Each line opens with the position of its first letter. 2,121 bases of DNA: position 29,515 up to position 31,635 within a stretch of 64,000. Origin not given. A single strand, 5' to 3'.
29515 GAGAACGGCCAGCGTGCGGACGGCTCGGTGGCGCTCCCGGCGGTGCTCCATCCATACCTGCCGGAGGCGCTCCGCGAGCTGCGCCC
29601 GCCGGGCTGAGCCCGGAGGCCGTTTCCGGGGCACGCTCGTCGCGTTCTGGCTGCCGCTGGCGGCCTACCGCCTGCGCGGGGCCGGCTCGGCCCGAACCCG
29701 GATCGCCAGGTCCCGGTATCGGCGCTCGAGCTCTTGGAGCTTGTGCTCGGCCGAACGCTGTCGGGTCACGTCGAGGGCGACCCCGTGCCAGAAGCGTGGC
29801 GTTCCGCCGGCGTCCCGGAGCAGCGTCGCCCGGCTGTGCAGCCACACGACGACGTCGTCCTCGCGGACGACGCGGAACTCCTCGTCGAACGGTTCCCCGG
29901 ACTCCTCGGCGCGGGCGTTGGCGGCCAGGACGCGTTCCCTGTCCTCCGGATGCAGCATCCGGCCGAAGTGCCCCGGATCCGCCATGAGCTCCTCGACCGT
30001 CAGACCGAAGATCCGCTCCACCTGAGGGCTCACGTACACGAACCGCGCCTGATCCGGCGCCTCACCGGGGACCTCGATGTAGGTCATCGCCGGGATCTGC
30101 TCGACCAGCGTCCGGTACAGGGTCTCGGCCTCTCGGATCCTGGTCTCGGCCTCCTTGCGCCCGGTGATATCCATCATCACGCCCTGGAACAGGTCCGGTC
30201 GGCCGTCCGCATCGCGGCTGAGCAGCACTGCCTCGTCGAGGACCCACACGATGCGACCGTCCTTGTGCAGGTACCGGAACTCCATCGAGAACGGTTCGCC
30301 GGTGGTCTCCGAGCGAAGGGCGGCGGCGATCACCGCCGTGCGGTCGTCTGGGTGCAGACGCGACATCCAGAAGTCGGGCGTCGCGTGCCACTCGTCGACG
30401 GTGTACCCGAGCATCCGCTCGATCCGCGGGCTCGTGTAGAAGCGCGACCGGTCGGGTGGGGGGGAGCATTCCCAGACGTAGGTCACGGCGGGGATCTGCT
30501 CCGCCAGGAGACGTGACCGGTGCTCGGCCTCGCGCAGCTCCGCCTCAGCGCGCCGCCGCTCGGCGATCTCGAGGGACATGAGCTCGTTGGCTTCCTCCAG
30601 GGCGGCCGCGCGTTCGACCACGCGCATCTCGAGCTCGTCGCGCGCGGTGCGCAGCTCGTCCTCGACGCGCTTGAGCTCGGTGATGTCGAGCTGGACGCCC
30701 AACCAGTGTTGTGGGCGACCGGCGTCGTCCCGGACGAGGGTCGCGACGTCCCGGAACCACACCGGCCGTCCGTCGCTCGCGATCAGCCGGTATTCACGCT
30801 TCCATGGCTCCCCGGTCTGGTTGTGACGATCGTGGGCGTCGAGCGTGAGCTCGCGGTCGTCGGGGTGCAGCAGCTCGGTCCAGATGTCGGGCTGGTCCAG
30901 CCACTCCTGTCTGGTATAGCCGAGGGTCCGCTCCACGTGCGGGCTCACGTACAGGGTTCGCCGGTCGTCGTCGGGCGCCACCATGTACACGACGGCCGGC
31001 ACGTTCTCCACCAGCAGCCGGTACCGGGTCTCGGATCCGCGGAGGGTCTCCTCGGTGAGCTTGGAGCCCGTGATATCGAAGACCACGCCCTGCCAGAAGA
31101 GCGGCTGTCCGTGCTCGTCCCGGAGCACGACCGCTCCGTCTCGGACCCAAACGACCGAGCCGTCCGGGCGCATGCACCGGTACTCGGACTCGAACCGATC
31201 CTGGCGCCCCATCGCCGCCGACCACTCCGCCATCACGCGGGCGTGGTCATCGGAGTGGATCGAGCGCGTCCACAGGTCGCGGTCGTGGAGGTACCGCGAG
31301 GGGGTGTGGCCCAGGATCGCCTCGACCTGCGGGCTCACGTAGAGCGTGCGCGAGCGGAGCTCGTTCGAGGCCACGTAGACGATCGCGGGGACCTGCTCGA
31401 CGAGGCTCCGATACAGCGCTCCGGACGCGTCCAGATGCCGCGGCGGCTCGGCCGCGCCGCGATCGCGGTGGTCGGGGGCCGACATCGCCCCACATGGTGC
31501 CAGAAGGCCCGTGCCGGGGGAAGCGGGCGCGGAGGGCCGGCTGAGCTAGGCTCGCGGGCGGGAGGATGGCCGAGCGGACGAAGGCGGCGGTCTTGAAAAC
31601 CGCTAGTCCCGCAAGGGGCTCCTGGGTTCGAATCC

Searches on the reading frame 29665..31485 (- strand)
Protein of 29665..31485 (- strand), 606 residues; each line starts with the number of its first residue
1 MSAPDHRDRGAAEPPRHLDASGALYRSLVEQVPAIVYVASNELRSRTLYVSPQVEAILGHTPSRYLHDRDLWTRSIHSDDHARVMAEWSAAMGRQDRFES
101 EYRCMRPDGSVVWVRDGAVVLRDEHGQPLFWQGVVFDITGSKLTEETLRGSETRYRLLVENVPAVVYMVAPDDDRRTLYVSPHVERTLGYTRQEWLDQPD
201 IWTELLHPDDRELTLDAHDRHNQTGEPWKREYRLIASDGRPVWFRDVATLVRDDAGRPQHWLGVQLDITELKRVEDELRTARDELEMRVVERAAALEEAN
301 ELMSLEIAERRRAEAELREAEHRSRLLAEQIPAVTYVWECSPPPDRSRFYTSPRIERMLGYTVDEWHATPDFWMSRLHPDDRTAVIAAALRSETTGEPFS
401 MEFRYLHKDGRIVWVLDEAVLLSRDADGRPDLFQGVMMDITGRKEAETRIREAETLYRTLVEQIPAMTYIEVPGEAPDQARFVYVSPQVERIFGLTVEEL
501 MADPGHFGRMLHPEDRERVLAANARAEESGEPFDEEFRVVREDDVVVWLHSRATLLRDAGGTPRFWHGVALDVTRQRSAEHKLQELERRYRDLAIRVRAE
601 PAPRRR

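Call 49: search_protein_families(library=pfam, proteins=[window:29665-31485:-], max_evalue=0.001)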
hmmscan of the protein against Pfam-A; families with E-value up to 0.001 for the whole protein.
window:29665-31485:- (606 aa): 6 families
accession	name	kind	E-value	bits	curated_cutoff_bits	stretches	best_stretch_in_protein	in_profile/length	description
PF08447.18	PAS_3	-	5.2e-95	312.3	25.6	4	178-264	2-88/89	PAS fold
PF00989.32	PAS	-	3.6e-35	120.8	22.6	4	154-268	2-113/113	PAS fold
PF13426.13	PAS_9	-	3.4e-33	114.4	27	4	168-270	5-103/103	PAS domain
PF08448.16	PAS_4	-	3.4e-28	98.5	23.1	3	159-273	1-110/110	PAS fold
PF13188.13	PAS_8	-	7.5e-18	64.2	21.8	1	154-207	2-51/65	PAS domain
PF14598.12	PAS_11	-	0.00072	19.9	25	0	187-251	24-86/109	PAS domain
